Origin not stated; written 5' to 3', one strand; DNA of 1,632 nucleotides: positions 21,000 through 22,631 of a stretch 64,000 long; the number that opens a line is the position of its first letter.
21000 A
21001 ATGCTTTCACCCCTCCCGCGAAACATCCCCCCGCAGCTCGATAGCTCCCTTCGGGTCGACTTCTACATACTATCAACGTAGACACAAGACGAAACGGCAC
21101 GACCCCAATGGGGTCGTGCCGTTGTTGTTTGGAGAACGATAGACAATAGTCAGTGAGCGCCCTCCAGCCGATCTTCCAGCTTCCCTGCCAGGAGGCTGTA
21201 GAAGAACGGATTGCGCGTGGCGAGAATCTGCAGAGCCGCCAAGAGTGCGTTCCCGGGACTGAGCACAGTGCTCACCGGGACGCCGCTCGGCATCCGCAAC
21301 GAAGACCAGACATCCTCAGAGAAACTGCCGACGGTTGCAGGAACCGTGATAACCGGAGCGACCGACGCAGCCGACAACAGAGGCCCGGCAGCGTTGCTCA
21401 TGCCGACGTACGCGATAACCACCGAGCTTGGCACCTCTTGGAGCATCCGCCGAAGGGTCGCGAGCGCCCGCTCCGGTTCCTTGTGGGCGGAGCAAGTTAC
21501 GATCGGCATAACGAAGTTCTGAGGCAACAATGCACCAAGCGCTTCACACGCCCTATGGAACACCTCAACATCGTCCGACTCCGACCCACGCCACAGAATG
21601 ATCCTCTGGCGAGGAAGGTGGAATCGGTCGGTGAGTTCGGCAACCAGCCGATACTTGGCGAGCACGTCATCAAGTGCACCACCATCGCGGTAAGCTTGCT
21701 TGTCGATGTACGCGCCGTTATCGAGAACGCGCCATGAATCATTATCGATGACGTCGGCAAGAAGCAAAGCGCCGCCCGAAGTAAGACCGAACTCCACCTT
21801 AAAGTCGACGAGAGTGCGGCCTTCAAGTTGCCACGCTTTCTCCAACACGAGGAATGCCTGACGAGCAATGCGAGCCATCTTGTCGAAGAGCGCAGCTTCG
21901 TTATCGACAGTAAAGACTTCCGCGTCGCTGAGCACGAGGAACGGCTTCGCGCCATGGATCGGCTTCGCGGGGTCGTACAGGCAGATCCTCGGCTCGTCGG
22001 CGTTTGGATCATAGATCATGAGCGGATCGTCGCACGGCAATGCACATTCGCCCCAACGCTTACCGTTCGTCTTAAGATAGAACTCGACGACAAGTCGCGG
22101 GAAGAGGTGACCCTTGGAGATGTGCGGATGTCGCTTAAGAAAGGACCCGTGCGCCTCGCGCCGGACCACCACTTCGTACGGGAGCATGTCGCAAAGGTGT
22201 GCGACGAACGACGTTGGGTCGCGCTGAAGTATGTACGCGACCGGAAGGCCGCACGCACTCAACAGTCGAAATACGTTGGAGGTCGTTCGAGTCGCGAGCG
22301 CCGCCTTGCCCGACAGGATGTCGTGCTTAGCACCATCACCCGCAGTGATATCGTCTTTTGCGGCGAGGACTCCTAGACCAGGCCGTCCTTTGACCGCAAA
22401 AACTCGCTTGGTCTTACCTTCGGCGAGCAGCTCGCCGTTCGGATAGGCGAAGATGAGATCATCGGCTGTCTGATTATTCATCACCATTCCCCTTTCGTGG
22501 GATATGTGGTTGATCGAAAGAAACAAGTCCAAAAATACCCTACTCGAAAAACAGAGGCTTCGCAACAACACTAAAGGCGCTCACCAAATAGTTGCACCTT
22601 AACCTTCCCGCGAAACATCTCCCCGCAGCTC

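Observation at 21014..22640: PAICS-like purC-purE fusion gene bracketed by near-identical 35-bp direct repeats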

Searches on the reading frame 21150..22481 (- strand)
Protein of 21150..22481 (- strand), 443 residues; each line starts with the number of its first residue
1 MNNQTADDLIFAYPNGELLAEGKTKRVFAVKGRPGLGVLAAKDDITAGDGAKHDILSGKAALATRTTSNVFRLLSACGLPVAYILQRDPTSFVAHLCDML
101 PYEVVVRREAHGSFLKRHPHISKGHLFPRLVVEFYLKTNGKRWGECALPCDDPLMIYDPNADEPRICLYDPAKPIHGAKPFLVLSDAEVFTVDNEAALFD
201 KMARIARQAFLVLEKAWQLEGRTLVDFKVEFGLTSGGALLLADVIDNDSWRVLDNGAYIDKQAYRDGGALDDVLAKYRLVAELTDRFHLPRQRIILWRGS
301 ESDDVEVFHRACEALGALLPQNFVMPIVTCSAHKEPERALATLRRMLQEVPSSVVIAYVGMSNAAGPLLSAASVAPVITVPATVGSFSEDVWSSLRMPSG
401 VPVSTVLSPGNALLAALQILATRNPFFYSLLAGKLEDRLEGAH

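Call 7: search_protein_families(library=pfam, proteins=[window:21150-22481:-], max_evalue=0.01)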
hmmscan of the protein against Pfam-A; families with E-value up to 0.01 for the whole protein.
window:21150-22481:- (443 aa): 2 families
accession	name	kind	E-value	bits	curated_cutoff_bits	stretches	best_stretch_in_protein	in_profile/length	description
PF01259.24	SAICAR_synt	-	8.1e-39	134.2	20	2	19-139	2-120/233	SAICAR synthetase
PF00731.26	AIRC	-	2.2e-20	73.2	30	1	296-426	4-133/148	AIR carboxylase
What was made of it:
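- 21150..22481 (-): purCE: PAICS-type bifunctional gene, 443 aa plus stop. N-terminal SAICAR synthetase fused to a C-terminal class II PurE (AIR carboxylase). Pfam PF01259 and PF00731 (call 7).
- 21612..22427 (-): SAICAR synthetase (PurC) domain, about residues 19-290. It includes a segment (about residues 140-200) that does not align with PAICS. Pfam stretches from residue 19 on (call 7).
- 21204..21596 (-): PurE domain (residues 296-426) with class II signatures: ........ and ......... Pfam AIRC 296-426 (call 7).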

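Call 8: search_protein_families(library=ncbifam, proteins=[window:21150-22481:-], max_evalue=0.01)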
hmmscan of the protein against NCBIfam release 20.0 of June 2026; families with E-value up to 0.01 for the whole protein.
window:21150-22481:- (443 aa): 3 families
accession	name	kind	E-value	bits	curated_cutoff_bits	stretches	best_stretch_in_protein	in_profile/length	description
TIGR00081.1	purC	equivalog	2.5e-24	86.2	189.9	2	15-137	7-134/279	phosphoribosylaminoimidazolesuccinocarboxamide synthase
TIGR01162.1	purE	equivalog_domain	6.1e-21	74.6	149.6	1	299-431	6-137/156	5-(carboxyamino)imidazole ribonucleotide mutase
NF009251.0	PRK12607.1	equivalog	4.3e-06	25.8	371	0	198-263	171-237/315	phosphoribosylaminoimidazolesuccinocarboxamide synthase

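Call 9: find_homologous_proteins(query=window:21150-22481:-)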
Query window:21150-22481:- (443 aa): 2946 proteins with E <= 0.001 among 8000 candidates; the best 120 are listed.
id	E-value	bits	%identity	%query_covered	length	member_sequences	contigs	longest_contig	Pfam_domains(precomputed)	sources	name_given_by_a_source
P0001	4.3e-297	1003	100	100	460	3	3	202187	PF01259.25,PF00731.27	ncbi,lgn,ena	-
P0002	1.4e-211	721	67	58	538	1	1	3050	PF01259.25,PF00731.27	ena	-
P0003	3.7e-204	697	69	99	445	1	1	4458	PF01259.25,PF00731.27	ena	-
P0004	1.3e-190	652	67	99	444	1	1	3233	PF01259.25,PF00731.27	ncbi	-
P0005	8.9e-176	603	66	96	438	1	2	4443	PF01259.25,PF00731.27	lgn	-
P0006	2.1e-175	602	65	98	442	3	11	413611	PF01259.25,PF00731.27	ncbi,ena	-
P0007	1.1e-174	599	63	99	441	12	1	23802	PF01259.25,PF00731.27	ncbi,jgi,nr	ncbi:MAG: phosphoribosylaminoimidazole carboxylase / phosphoribosylaminoimidazole-succinocarboxamide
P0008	2.6e-174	598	66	96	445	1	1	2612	PF01259.25,PF00731.27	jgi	jgi:phosphoribosylaminoimidazole carboxylase/phosphoribosylaminoimidazole-succinocarboxamide synthas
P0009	4.4e-174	597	64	99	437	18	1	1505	PF01259.25,PF00731.27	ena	-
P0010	5.3e-174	597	63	99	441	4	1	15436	PF01259.25,PF00731.27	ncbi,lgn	-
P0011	1.9e-173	595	64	99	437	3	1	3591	PF01259.25,PF00731.27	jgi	jgi:phosphoribosylaminoimidazole carboxylase/phosphoribosylaminoimidazole-succinocarboxamide synthas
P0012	2.1e-173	595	66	95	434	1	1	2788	PF01259.25,PF00731.27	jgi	jgi:phosphoribosylaminoimidazole carboxylase/phosphoribosylaminoimidazole-succinocarboxamide synthas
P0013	2.5e-173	595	63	99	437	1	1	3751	PF01259.25,PF00731.27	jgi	jgi:phosphoribosylaminoimidazole carboxylase/phosphoribosylaminoimidazole-succinocarboxamide synthas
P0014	2.7e-173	595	63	99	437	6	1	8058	PF01259.25,PF00731.27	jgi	jgi:phosphoribosylaminoimidazole carboxylase/phosphoribosylaminoimidazole-succinocarboxamide synthas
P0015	2.9e-173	595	66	95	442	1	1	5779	PF01259.25,PF00731.27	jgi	jgi:phosphoribosylaminoimidazole carboxylase/phosphoribosylaminoimidazole-succinocarboxamide synthas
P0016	3.4e-173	595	63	99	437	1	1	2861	PF01259.25,PF00731.27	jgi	jgi:phosphoribosylaminoimidazole carboxylase/phosphoribosylaminoimidazole-succinocarboxamide synthas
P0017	4.0e-173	594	64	99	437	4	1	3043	PF01259.25,PF00731.27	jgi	jgi:phosphoribosylaminoimidazole carboxylase/phosphoribosylaminoimidazole-succinocarboxamide synthas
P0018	4.4e-173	594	65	96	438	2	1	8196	PF01259.25,PF00731.27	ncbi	-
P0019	5.1e-173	594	63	99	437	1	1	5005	PF01259.25,PF00731.27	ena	-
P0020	6.5e-173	594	63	99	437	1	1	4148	PF01259.25,PF00731.27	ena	-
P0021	8.7e-173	593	63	98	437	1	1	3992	PF01259.25,PF00731.27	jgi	jgi:phosphoribosylaminoimidazole carboxylase/phosphoribosylaminoimidazole-succinocarboxamide synthas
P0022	8.8e-173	593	65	95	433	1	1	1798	PF01259.25,PF00731.27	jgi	jgi:phosphoribosylaminoimidazole carboxylase / phosphoribosylaminoimidazole-succinocarboxamide synth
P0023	1.1e-172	593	65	99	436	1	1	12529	PF01259.25,PF00731.27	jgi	jgi:phosphoribosylaminoimidazole carboxylase/phosphoribosylaminoimidazole-succinocarboxamide synthas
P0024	1.3e-172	593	65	95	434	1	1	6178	PF01259.25,PF00731.27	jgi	jgi:phosphoribosylaminoimidazole carboxylase/phosphoribosylaminoimidazole-succinocarboxamide synthas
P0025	1.4e-172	592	62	99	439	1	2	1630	PF01259.25,PF00731.27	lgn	-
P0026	1.5e-172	592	63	99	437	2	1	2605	PF01259.25,PF00731.27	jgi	jgi:phosphoribosylaminoimidazole-succinocarboxamide synthase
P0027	1.6e-172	592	64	98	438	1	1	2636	PF01259.25,PF00731.27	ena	-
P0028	1.7e-172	592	63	99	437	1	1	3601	PF01259.25,PF00731.27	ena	-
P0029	1.8e-172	592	65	96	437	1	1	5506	PF01259.25,PF00731.27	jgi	-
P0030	1.8e-172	592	65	96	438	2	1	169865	PF01259.25,PF00731.27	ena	-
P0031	2.1e-172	592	65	96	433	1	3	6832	PF01259.25,PF00731.27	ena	-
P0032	2.3e-172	592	63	99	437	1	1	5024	PF01259.25,PF00731.27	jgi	jgi:phosphoribosylaminoimidazole carboxylase/phosphoribosylaminoimidazole-succinocarboxamide synthas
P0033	2.6e-172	592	64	99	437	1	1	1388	PF01259.25,PF00731.27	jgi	jgi:phosphoribosylaminoimidazole carboxylase / phosphoribosylaminoimidazole-succinocarboxamide synth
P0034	3.3e-172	591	63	99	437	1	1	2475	PF01259.25,PF00731.27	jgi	jgi:phosphoribosylaminoimidazole carboxylase/phosphoribosylaminoimidazole-succinocarboxamide synthas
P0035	4.2e-172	591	63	99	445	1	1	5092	PF01259.25,PF00731.27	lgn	-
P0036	4.3e-172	591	63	99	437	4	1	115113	PF01259.25,PF00731.27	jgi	jgi:phosphoribosylaminoimidazole carboxylase/phosphoribosylaminoimidazole-succinocarboxamide synthas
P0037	4.4e-172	591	63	99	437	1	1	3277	PF01259.25,PF00731.27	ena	-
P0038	4.5e-172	591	63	98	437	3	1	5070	PF01259.25,PF00731.27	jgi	jgi:phosphoribosylaminoimidazole carboxylase / phosphoribosylaminoimidazole-succinocarboxamide synth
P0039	4.5e-172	591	63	98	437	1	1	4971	PF01259.25,PF00731.27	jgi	jgi:phosphoribosylaminoimidazole carboxylase/phosphoribosylaminoimidazole-succinocarboxamide synthas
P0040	4.6e-172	591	64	99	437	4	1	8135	PF01259.25,PF00731.27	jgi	jgi:phosphoribosylaminoimidazole carboxylase/phosphoribosylaminoimidazole-succinocarboxamide synthas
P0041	8.5e-172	590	64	98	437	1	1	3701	PF01259.25,PF00731.27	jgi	jgi:phosphoribosylaminoimidazole carboxylase/phosphoribosylaminoimidazole-succinocarboxamide synthas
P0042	1.0e-171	590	63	99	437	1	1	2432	PF01259.25,PF00731.27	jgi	jgi:phosphoribosylaminoimidazole carboxylase PurE protein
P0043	1.2e-171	589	65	95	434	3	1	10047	PF01259.25,PF00731.27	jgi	jgi:phosphoribosylaminoimidazole carboxylase / phosphoribosylaminoimidazole-succinocarboxamide synth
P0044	1.3e-171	589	63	98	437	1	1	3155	PF01259.25,PF00731.27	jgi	-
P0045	1.4e-171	589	64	98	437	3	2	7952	PF01259.25,PF00731.27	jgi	jgi:phosphoribosylaminoimidazole carboxylase/phosphoribosylaminoimidazole-succinocarboxamide synthas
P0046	1.4e-171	589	65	96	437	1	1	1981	PF01259.25,PF00731.27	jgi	-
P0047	1.6e-171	589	63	98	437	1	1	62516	PF01259.25,PF00731.27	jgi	jgi:phosphoribosylaminoimidazole carboxylase/phosphoribosylaminoimidazole-succinocarboxamide synthas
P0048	1.6e-171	589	63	99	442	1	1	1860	PF01259.25,PF00731.27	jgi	jgi:phosphoribosylaminoimidazole carboxylase PurE protein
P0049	1.6e-171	589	64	96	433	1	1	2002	PF01259.25,PF00731.27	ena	-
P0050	1.7e-171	589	63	99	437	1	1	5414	PF01259.25,PF00731.27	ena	-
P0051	1.9e-171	589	64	96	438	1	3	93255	PF01259.25,PF00731.27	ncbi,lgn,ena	-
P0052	2.0e-171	589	65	96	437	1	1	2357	PF01259.25,PF00731.27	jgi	jgi:phosphoribosylaminoimidazole carboxylase / phosphoribosylaminoimidazole-succinocarboxamide synth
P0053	2.3e-171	588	65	96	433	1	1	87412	PF01259.25,PF00731.27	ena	-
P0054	2.5e-171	588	63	99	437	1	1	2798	PF01259.25,PF00731.27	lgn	-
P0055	2.7e-171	588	63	99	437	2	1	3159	PF01259.25,PF00731.27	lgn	-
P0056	2.9e-171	588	63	98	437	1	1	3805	PF01259.25,PF00731.27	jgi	jgi:phosphoribosylaminoimidazole carboxylase/phosphoribosylaminoimidazole-succinocarboxamide synthas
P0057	2.9e-171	588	63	99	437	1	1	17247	PF01259.25,PF00731.27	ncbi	ncbi:MAG TPA: phosphoribosylaminoimidazolesuccinocarboxamide synthase [Xanthobacteraceae bacterium]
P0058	3.2e-171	588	65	96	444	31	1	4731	PF01259.25,PF00731.27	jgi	jgi:phosphoribosylaminoimidazole carboxylase PurE protein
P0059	3.8e-171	588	64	96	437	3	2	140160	PF01259.25,PF00731.27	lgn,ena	-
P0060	4.3e-171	588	64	98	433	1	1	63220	PF01259.25,PF00731.27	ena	-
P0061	4.7e-171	587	63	99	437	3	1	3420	PF01259.25,PF00731.27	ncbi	-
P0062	6.1e-171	587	64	96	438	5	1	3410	PF01259.25,PF00731.27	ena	-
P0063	6.4e-171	587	63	98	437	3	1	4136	PF01259.25,PF00731.27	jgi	-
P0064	6.5e-171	587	63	99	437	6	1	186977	PF01259.25,PF00731.27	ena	-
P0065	6.6e-171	587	64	95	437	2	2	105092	PF01259.25,PF00731.27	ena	-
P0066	6.6e-171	587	64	96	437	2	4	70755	PF01259.25,PF00731.27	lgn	-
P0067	6.7e-171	587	64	98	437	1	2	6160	PF01259.25,PF00731.27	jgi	jgi:phosphoribosylaminoimidazole carboxylase/phosphoribosylaminoimidazole-succinocarboxamide synthas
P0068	6.8e-171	587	62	99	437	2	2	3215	PF01259.25,PF00731.27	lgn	-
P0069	7.0e-171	587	63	99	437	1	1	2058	PF01259.25,PF00731.27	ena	-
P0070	7.1e-171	587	64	98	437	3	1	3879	PF01259.25,PF00731.27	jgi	jgi:phosphoribosylaminoimidazole carboxylase/phosphoribosylaminoimidazole-succinocarboxamide synthas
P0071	1.1e-170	586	64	99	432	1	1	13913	PF01259.25,PF00731.27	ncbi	ncbi:MAG: phosphoribosylaminoimidazolesuccinocarboxamide synthase [Pseudolabrys sp.]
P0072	1.1e-170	586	65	96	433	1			PF01259.25,PF00731.27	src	-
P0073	1.1e-170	586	63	99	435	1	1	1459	PF01259.25,PF00731.27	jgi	jgi:phosphoribosylaminoimidazole carboxylase/phosphoribosylaminoimidazole-succinocarboxamide synthas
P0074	1.2e-170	586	62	99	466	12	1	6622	PF01259.25,PF00731.27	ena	-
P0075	1.2e-170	586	63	99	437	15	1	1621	PF01259.25,PF00731.27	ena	-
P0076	1.3e-170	586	64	98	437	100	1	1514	PF01259.25,PF00731.27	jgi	jgi:phosphoribosylaminoimidazole-succinocarboxamide synthase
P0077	1.4e-170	586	65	96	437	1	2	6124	PF01259.25,PF00731.27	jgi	jgi:phosphoribosylaminoimidazole carboxylase/phosphoribosylaminoimidazole-succinocarboxamide synthas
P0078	1.9e-170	585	64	95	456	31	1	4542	PF01259.25,PF00731.27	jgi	jgi:phosphoribosylaminoimidazole carboxylase/phosphoribosylaminoimidazole-succinocarboxamide synthas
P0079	1.9e-170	585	63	99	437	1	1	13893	PF01259.25,PF00731.27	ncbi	ncbi:MAG TPA: phosphoribosylaminoimidazolesuccinocarboxamide synthase [Xanthobacteraceae bacterium]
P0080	2.0e-170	585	64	99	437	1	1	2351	PF01259.25,PF00731.27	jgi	jgi:phosphoribosylaminoimidazole carboxylase / phosphoribosylaminoimidazole-succinocarboxamide synth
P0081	2.2e-170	585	63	99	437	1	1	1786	PF01259.25,PF00731.27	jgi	jgi:phosphoribosylaminoimidazole carboxylase/phosphoribosylaminoimidazole-succinocarboxamide synthas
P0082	2.2e-170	585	65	95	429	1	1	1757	PF01259.25,PF00731.27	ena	-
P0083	2.3e-170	585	63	98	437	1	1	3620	PF01259.25,PF00731.27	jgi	-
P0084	2.4e-170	585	64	96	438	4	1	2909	PF01259.25,PF00731.27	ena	-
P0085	2.6e-170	585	64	96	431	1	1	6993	PF01259.25,PF00731.27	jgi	jgi:phosphoribosylaminoimidazole carboxylase/phosphoribosylaminoimidazole-succinocarboxamide synthas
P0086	3.7e-170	585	63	98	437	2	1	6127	PF01259.25,PF00731.27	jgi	-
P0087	3.7e-170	585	63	99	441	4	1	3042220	PF01259.25,PF00731.27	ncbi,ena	-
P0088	3.9e-170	584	65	99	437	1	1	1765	PF01259.25,PF00731.27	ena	-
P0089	4.1e-170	584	65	95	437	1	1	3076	PF01259.25,PF00731.27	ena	-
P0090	4.2e-170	584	62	99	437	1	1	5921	PF01259.25,PF00731.27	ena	-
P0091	4.7e-170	584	63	96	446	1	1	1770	PF01259.25,PF00731.27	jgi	-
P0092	5.2e-170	584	63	99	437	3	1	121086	PF01259.25,PF00731.27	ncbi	-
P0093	6.5e-170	584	65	96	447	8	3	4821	PF01259.25,PF00731.27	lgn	-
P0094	6.9e-170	584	63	98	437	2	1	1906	PF01259.25,PF00731.27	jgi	jgi:phosphoribosylaminoimidazole carboxylase/phosphoribosylaminoimidazole-succinocarboxamide synthas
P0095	7.3e-170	584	64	95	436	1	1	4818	PF01259.25,PF00731.27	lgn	-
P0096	7.8e-170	583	64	96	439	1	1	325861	PF01259.25,PF00731.27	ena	-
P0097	8.1e-170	583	63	99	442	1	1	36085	PF01259.25,PF00731.27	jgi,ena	-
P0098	8.4e-170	583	63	98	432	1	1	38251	PF01259.25,PF00731.27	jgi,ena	-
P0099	8.7e-170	583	64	96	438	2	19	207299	PF01259.25,PF00731.27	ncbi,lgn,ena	-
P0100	9.5e-170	583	63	99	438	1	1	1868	PF01259.25,PF00731.27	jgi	-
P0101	9.9e-170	583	63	99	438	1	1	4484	PF01259.25,PF00731.27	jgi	-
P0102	1.2e-169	583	64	95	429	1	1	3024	PF01259.25,PF00731.27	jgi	jgi:phosphoribosylaminoimidazole carboxylase/phosphoribosylaminoimidazole-succinocarboxamide synthas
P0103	1.2e-169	583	65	95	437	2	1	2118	PF01259.25,PF00731.27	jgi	jgi:phosphoribosylaminoimidazole carboxylase/phosphoribosylaminoimidazole-succinocarboxamide synthas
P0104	1.2e-169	583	63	99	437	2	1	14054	PF01259.25,PF00731.27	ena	-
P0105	1.4e-169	583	64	99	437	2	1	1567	PF01259.25,PF00731.27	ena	-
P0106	1.4e-169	583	64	96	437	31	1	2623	PF01259.25,PF00731.27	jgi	jgi:phosphoribosylaminoimidazole carboxylase/phosphoribosylaminoimidazole-succinocarboxamide synthas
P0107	1.4e-169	583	63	99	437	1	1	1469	PF01259.25,PF00731.27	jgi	jgi:phosphoribosylaminoimidazole carboxylase / phosphoribosylaminoimidazole-succinocarboxamide synth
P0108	1.5e-169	583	64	99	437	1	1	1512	PF01259.25,PF00731.27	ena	-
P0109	1.5e-169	583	63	99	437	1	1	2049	PF01259.25,PF00731.27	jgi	jgi:phosphoribosylaminoimidazole carboxylase/phosphoribosylaminoimidazole-succinocarboxamide synthas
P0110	1.5e-169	583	64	99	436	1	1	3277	PF01259.25,PF00731.27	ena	-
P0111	1.6e-169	582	64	96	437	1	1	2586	PF01259.25,PF00731.27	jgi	-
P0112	1.8e-169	582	63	98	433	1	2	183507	PF01259.25,PF00731.27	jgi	jgi:phosphoribosylaminoimidazole carboxylase/phosphoribosylaminoimidazole-succinocarboxamide synthas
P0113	1.8e-169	582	65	95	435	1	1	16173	PF01259.25,PF00731.27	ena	-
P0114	1.9e-169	582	63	99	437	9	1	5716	PF01259.25,PF00731.27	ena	-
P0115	1.9e-169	582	63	99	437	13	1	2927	PF01259.25,PF00731.27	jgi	jgi:phosphoribosylaminoimidazole carboxylase/phosphoribosylaminoimidazole-succinocarboxamide synthas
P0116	2.0e-169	582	62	98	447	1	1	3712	PF01259.25,PF00731.27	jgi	jgi:phosphoribosylaminoimidazole carboxylase / phosphoribosylaminoimidazole-succinocarboxamide synth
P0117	2.2e-169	582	64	99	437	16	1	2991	PF01259.25,PF00731.27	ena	-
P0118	2.2e-169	582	64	96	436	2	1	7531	PF01259.25,PF00731.27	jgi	jgi:phosphoribosylaminoimidazole carboxylase/phosphoribosylaminoimidazole-succinocarboxamide synthas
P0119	2.2e-169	582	64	95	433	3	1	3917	PF01259.25,PF00731.27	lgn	-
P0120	2.2e-169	582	63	96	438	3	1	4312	PF01259.25,PF00731.27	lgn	-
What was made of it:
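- Checked: All 120 listed homologues carry both domains at 429-538 aa (call 9).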

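Call 10: find_encoding_contigs(protein=P0001, flank=10000, max_places=6)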
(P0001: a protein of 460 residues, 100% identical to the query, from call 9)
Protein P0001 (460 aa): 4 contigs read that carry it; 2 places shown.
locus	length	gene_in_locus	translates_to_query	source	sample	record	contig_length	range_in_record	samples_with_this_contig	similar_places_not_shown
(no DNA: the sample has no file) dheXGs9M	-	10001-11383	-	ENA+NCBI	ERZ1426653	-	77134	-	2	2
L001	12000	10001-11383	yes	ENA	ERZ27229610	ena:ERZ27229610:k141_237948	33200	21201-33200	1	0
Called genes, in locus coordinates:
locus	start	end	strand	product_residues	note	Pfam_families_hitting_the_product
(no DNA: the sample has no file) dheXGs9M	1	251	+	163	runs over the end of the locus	PF06983:3-dmu-9_3-mt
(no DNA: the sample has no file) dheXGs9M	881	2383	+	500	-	PF11074:DUF2779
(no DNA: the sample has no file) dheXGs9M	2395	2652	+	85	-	-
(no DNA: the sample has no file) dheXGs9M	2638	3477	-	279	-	PF02673:BacA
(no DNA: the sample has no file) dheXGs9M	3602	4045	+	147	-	PF00293:NUDIX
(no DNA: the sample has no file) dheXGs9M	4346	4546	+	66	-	PF00313:CSD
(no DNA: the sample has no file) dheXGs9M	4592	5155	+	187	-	PF00293:NUDIX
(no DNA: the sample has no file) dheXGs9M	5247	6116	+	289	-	PF00459:Inositol_P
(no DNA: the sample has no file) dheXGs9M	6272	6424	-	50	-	-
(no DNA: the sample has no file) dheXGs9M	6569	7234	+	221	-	PF00717:Peptidase_S24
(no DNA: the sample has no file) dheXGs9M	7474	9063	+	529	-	PF13175:AAA_15, PF13304:AAA_21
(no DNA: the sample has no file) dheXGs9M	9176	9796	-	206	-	-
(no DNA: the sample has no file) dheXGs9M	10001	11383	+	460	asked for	PF01259:SAICAR_synt, PF00731:AIRC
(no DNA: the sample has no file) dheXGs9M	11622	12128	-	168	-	PF03692:CxxCxxCC (faint)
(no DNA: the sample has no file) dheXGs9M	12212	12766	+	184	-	PF01931:NTPase_I-T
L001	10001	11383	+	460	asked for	PF01259:SAICAR_synt, PF00731:AIRC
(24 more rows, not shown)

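Call 30: find_encoding_contigs(protein=P0121, flank=10000, max_places=4)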
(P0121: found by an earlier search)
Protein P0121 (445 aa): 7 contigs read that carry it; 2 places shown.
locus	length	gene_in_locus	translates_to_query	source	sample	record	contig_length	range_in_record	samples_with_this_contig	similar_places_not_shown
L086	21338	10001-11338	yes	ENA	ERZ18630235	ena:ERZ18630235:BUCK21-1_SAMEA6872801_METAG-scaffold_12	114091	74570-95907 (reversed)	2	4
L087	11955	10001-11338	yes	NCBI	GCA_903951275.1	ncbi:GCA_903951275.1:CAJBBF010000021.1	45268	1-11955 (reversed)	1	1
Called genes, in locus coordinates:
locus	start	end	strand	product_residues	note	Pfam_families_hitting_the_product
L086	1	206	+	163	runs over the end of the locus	PF06983:3-dmu-9_3-mt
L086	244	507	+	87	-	-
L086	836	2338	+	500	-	PF11074:DUF2779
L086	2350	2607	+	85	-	-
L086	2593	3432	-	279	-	PF02673:BacA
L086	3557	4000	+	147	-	PF00293:NUDIX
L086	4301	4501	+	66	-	PF00313:CSD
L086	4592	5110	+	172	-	PF00293:NUDIX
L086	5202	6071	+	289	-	PF00459:Inositol_P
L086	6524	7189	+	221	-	PF00717:Peptidase_S24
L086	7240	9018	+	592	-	PF02463:SMC_N (weak), PF13175:AAA_15, PF13476:AAA_23, PF13304:AAA_21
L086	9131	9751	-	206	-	-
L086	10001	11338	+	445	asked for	PF01259:SAICAR_synt, PF00731:AIRC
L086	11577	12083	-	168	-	PF03692:CxxCxxCC (faint)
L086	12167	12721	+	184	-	PF01931:NTPase_I-T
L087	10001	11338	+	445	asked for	PF01259:SAICAR_synt, PF00731:AIRC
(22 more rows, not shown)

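Call 31: find_encoding_contigs(protein=P0122, flank=10000, max_places=4)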
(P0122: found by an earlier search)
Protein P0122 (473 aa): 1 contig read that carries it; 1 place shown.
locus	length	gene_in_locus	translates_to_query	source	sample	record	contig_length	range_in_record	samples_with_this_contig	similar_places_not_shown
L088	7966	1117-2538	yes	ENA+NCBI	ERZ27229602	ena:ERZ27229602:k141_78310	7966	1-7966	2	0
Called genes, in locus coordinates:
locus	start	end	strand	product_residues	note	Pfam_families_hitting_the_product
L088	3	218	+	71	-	?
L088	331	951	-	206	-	-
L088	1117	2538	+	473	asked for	PF01259:SAICAR_synt, PF00731:AIRC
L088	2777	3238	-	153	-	PF03692:CxxCxxCC (faint)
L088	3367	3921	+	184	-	PF01931:NTPase_I-T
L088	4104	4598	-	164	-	-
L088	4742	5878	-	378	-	PF00226:DnaJ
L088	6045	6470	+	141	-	-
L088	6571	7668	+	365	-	PF05992:SbmA_BacA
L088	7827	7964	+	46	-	?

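Call 55: find_encoding_contigs(protein=P0003, flank=5000, max_places=2)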
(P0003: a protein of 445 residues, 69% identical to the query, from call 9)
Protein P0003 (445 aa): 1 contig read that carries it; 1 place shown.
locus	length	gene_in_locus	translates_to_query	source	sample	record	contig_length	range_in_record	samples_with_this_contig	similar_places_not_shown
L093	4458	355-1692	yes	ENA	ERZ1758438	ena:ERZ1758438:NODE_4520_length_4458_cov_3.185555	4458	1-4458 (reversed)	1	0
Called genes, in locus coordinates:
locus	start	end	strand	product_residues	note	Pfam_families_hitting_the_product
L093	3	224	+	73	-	?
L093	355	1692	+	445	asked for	PF01259:SAICAR_synt, PF00731:AIRC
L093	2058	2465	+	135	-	PF07926:TPR_MLP1_2 (weak)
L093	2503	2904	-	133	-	PF01741:MscL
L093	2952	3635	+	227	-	PF13462:Thioredoxin_4, PF01323:DSBA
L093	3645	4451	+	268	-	PF04402:SIMPL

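Call 56: find_encoding_contigs(protein=P0004, flank=5000, max_places=2)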
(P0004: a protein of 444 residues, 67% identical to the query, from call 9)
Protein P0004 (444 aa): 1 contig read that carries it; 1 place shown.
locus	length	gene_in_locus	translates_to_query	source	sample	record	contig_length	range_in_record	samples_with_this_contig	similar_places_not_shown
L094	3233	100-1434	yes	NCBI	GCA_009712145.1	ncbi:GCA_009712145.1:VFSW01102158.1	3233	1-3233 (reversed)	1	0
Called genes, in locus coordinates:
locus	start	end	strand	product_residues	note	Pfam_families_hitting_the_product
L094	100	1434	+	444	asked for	PF01259:SAICAR_synt, PF00731:AIRC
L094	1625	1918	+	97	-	-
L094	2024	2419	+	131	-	PF01741:MscL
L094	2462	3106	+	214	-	-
